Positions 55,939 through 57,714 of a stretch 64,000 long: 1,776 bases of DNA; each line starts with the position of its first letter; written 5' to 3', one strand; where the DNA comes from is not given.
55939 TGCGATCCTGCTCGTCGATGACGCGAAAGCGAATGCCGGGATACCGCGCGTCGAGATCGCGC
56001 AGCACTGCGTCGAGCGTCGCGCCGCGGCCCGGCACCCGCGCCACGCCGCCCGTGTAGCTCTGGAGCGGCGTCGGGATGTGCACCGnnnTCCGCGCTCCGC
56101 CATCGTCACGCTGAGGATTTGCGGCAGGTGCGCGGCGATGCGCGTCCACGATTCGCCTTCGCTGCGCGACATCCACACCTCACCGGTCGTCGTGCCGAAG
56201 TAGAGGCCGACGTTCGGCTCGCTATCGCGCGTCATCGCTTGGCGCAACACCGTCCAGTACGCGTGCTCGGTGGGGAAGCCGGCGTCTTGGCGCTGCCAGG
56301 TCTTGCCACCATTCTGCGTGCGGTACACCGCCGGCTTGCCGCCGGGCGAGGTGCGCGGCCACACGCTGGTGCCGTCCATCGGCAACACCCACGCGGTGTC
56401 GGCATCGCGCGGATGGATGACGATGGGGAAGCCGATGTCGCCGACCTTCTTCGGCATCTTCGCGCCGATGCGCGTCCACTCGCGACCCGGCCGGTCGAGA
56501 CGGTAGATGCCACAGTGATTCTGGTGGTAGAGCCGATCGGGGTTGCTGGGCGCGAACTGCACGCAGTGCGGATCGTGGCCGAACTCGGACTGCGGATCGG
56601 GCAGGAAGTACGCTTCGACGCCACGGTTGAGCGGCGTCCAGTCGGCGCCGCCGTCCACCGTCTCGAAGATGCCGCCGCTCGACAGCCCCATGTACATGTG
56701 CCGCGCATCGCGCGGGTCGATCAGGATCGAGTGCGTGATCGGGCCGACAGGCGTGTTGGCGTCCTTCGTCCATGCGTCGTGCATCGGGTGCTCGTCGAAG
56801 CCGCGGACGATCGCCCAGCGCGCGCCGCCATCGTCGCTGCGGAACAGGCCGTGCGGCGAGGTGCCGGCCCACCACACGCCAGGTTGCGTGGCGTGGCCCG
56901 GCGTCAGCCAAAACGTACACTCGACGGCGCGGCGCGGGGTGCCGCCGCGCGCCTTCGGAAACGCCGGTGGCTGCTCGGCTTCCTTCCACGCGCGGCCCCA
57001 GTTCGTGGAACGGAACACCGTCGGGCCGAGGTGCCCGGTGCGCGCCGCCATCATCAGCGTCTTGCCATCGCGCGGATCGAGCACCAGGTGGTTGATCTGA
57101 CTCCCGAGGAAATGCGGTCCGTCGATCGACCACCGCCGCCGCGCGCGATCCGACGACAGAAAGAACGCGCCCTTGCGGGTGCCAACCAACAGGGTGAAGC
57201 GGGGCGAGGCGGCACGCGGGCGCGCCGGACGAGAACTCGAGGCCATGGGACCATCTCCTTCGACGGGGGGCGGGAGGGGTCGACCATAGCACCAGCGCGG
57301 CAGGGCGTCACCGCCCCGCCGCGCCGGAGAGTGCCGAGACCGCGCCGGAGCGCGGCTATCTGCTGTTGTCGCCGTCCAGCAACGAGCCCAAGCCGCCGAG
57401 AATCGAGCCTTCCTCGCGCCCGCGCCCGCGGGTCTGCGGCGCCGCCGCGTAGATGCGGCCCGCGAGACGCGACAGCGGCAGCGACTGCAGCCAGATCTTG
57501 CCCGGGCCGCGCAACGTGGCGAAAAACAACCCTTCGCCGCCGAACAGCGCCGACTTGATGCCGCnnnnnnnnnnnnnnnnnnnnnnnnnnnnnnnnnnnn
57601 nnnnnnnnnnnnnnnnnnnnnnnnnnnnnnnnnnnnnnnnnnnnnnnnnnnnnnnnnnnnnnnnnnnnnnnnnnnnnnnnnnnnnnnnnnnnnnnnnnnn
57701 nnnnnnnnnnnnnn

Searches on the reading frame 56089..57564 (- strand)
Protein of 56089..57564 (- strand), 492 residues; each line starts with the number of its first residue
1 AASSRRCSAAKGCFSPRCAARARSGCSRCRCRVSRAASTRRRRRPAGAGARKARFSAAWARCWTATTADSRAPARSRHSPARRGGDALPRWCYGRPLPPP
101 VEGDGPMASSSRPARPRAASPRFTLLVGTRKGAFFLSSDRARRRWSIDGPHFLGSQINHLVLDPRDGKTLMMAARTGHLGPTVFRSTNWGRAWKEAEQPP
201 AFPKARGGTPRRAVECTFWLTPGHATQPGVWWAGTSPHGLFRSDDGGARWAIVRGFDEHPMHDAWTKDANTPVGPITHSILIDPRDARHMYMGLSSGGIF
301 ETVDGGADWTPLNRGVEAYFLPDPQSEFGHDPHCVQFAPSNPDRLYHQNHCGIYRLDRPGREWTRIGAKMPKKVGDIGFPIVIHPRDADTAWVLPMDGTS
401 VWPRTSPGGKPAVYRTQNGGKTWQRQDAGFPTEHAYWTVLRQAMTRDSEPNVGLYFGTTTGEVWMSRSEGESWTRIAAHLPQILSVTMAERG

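Call 43: search_protein_families(library=pfam, proteins=[window:56089-57564:-], max_evalue=0.001)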
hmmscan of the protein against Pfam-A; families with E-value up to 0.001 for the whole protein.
window:56089-57564:- (492 aa): 2 families
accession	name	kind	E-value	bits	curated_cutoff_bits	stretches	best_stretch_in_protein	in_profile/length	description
PF15902.12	Sortilin-Vps10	-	2.7e-09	36.8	33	1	360-479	10-115/446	Sortilin, neurotensin receptor 3,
PF13088.12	BNR_2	-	0.00021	21.2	31.4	0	129-204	134-208/277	BNR repeat-like domain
